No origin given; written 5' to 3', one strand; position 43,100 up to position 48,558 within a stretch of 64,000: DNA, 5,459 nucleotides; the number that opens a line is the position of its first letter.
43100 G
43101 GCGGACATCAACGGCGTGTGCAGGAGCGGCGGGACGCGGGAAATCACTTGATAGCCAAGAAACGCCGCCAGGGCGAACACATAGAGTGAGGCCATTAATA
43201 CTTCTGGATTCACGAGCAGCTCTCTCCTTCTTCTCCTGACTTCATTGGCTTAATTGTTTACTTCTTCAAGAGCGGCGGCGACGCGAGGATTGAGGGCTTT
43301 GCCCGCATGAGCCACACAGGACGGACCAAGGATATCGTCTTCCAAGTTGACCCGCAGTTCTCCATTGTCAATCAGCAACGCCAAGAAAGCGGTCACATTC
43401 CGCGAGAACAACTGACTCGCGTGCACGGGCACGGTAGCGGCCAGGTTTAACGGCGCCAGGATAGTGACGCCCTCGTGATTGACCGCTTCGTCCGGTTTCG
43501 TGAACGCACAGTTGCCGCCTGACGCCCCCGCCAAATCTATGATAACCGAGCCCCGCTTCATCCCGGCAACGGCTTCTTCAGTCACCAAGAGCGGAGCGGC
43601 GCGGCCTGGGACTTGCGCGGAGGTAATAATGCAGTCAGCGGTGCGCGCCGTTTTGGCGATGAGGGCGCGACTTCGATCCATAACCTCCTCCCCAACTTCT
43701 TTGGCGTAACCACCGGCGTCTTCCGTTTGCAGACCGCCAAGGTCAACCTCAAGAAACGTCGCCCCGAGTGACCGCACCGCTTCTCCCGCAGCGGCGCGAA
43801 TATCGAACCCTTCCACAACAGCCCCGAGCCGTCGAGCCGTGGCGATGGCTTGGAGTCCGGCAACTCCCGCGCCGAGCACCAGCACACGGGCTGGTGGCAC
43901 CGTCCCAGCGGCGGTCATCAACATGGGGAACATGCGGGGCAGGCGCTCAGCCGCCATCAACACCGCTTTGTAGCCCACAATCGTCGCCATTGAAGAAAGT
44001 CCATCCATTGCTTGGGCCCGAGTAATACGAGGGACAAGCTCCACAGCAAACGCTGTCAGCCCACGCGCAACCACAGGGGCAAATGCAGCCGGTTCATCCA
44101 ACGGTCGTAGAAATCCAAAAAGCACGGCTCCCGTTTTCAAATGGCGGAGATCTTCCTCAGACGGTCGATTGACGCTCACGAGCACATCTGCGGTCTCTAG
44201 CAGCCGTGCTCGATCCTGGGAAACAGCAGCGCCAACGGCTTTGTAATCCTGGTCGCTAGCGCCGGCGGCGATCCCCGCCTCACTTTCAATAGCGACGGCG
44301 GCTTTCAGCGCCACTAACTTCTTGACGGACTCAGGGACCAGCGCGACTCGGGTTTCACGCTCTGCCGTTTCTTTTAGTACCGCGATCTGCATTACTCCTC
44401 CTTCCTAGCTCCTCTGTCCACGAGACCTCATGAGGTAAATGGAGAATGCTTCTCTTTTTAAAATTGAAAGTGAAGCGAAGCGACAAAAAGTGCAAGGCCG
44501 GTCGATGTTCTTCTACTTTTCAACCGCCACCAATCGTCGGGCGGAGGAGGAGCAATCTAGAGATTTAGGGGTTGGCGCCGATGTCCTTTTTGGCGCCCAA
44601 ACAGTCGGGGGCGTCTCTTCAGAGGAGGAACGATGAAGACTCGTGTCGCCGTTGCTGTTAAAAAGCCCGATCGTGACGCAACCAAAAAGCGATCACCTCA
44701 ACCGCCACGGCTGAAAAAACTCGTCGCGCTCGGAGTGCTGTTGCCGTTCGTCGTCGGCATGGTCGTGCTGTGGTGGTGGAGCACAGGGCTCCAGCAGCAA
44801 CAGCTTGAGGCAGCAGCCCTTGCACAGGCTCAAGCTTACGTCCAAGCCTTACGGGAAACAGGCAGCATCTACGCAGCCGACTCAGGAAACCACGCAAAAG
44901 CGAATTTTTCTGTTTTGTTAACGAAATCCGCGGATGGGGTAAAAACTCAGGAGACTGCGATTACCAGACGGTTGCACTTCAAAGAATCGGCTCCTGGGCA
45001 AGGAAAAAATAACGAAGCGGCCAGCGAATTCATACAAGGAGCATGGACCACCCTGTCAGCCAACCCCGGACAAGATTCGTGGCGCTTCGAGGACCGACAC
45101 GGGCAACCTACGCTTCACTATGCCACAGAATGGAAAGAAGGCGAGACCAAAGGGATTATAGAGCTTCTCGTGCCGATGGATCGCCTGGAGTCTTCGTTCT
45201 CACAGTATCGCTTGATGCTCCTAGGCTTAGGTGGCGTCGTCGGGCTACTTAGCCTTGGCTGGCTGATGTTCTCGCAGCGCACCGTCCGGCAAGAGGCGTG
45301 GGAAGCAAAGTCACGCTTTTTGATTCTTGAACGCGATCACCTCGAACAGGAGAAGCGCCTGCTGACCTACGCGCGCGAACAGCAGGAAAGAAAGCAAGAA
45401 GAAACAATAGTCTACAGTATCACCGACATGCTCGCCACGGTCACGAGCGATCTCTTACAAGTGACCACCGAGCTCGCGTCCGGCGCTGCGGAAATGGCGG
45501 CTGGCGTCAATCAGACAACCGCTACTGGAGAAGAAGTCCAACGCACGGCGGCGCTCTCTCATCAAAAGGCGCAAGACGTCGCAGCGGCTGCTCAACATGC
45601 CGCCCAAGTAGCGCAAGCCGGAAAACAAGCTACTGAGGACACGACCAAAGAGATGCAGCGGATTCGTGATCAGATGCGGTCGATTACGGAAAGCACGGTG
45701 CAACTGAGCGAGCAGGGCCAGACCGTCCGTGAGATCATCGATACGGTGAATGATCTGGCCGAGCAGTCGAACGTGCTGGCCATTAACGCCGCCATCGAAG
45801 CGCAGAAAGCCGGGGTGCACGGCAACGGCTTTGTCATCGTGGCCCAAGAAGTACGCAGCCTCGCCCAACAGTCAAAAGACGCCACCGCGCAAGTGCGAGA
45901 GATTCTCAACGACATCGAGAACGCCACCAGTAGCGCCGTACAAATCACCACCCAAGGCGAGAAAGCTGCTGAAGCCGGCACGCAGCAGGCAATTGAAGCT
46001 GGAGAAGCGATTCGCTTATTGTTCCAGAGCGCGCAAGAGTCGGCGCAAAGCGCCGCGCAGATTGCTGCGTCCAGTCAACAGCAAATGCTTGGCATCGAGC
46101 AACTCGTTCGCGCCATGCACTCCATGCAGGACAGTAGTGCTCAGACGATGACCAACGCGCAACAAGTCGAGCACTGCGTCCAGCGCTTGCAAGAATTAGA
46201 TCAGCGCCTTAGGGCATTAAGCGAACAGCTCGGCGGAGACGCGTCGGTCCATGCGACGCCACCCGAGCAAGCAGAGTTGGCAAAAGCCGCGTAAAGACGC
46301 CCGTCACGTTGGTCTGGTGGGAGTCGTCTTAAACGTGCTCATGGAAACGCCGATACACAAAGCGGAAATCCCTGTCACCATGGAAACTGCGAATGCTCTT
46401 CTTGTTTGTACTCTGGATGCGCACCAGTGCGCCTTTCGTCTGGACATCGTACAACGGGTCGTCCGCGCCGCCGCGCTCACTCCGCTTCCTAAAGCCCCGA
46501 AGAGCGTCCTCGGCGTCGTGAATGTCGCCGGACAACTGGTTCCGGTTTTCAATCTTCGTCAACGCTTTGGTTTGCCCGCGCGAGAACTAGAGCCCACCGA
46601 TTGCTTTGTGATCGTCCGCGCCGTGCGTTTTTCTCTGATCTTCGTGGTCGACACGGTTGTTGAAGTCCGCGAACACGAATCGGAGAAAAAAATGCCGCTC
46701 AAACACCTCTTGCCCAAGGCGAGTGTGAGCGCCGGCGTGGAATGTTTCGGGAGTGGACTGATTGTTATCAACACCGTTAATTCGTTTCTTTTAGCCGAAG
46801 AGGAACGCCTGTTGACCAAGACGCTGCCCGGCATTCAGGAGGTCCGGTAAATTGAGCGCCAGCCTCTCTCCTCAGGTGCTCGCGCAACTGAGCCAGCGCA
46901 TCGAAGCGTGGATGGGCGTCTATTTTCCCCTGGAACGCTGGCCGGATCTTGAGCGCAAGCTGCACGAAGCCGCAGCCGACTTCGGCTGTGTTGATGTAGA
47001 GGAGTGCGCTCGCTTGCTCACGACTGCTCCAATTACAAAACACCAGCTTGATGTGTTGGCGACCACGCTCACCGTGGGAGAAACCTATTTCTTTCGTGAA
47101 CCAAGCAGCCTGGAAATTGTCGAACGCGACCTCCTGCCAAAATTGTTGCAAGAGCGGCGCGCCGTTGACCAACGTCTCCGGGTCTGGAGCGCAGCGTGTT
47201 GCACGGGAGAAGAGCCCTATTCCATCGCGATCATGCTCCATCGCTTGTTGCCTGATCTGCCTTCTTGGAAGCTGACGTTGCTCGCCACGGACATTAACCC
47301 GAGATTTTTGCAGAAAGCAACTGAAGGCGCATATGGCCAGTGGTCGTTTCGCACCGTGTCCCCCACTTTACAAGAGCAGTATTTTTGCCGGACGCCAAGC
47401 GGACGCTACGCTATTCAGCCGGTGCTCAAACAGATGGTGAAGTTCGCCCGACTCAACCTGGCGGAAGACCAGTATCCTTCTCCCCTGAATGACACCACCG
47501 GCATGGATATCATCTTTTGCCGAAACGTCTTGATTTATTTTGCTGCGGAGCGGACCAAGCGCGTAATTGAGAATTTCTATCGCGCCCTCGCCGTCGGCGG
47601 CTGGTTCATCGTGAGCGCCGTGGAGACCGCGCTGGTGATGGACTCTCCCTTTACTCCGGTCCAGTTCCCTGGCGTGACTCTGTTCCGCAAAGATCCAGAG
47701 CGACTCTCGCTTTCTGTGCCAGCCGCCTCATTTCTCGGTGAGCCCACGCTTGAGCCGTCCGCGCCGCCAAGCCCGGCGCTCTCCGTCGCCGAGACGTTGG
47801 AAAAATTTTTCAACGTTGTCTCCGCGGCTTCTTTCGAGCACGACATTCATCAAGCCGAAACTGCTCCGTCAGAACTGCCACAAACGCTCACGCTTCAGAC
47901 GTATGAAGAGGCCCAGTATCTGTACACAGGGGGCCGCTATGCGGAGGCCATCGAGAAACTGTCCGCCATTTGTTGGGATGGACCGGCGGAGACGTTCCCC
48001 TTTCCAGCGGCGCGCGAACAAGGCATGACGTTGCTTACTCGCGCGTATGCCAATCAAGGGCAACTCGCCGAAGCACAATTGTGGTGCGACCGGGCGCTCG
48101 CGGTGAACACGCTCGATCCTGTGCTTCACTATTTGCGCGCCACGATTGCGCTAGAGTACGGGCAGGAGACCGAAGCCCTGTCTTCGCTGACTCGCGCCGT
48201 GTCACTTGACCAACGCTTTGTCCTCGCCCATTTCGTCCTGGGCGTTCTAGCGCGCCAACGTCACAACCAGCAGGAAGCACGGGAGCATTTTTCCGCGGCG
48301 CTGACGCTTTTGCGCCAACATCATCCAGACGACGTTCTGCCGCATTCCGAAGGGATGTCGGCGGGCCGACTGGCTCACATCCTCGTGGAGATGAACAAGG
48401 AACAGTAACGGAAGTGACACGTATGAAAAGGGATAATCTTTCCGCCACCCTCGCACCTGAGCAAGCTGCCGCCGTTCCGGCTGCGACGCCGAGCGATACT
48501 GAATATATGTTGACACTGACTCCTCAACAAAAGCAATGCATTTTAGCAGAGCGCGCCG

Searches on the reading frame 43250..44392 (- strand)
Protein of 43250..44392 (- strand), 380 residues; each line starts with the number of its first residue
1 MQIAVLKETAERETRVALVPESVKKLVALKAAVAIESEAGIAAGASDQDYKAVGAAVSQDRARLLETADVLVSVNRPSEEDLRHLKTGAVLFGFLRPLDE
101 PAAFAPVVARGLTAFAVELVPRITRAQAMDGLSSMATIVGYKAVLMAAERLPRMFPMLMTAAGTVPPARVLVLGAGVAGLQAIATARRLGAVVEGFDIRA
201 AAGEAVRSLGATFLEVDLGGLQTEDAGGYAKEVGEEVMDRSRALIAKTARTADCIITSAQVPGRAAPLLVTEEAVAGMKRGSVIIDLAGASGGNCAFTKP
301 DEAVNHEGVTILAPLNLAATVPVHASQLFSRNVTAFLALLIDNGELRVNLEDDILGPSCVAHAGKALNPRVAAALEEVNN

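Call 9: search_protein_families(library=pfam, proteins=[window:43250-44392:-], max_evalue=0.001)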
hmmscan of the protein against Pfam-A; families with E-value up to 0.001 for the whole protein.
window:43250-44392:- (380 aa): 2 families
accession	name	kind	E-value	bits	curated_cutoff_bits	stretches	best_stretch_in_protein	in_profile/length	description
PF01262.27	AlaDh_PNT_C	-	5.3e-61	206.2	23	1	143-368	1-213/214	Alanine dehydrogenase/PNT, C-terminal domain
PF05222.21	AlaDh_PNT_N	-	1.2e-37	129.6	30.4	1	5-138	2-135/136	Alanine dehydrogenase/PNT, N-terminal domain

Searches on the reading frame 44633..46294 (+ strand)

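Call 9: search_protein_families(library=pfam, proteins=[window:44633-46294:+], max_evalue=0.001)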
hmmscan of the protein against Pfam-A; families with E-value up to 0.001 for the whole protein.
window:44633-46294:+ (553 aa): 1 family
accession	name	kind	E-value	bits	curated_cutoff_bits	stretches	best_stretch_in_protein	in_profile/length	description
PF00015.26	MCPsignal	-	3e-28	99.2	34.6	1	319-500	3-170/172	Methyl-accepting chemotaxis protein (MCP) signalling domain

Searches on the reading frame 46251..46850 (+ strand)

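Call 9: search_protein_families(library=pfam, proteins=[window:46251-46850:+], max_evalue=0.001)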
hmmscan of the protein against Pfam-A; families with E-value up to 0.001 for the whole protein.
window:46251-46850:+ (199 aa): 1 family
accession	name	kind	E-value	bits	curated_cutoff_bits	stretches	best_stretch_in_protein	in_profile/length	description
PF01584.24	CheW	-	4.2e-20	72.2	23.5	1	50-150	2-102/138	CheW-like domain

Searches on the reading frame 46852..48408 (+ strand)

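Call 9: search_protein_families(library=pfam, proteins=[window:46852-48408:+], max_evalue=0.001)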
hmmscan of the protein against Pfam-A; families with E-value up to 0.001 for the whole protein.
window:46852-48408:+ (518 aa): 10 families
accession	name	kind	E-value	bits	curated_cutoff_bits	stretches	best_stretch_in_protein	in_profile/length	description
PF01739.24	CheR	-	5.9e-49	166.6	27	1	77-260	2-179/195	CheR methyltransferase, SAM binding domain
PF07719.23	TPR_2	-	3.5e-11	42.8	27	0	458-488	2-32/34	Tetratricopeptide repeat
PF00515.34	TPR_1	-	3.2e-08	33.5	27.8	0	458-487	2-31/34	Tetratricopeptide repeat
PF13432.12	TPR_16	-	4.4e-06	27.5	32.7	1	427-486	1-60/65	Tetratricopeptide repeat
PF08242.18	Methyltransf_12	-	5e-06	27.6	30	0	201-252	56-98/98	Methyltransferase domain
PF13431.12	TPR_17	-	8.5e-06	26.1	24.4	0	412-443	2-33/34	Tetratricopeptide repeat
PF13428.12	TPR_14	-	0.0001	23.1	23.5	0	394-431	6-43/44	Tetratricopeptide repeat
PF13525.12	YfiO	-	0.00028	21.1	25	1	349-489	7-119/203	Outer membrane lipoprotein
PF13414.12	TPR_11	-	0.00039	20.5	26.8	0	437-465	8-36/42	TPR repeat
PF12895.13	ANAPC3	-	0.00041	21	27.2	0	401-461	1-65/82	Anaphase-promoting complex, cyclosome, subunit 3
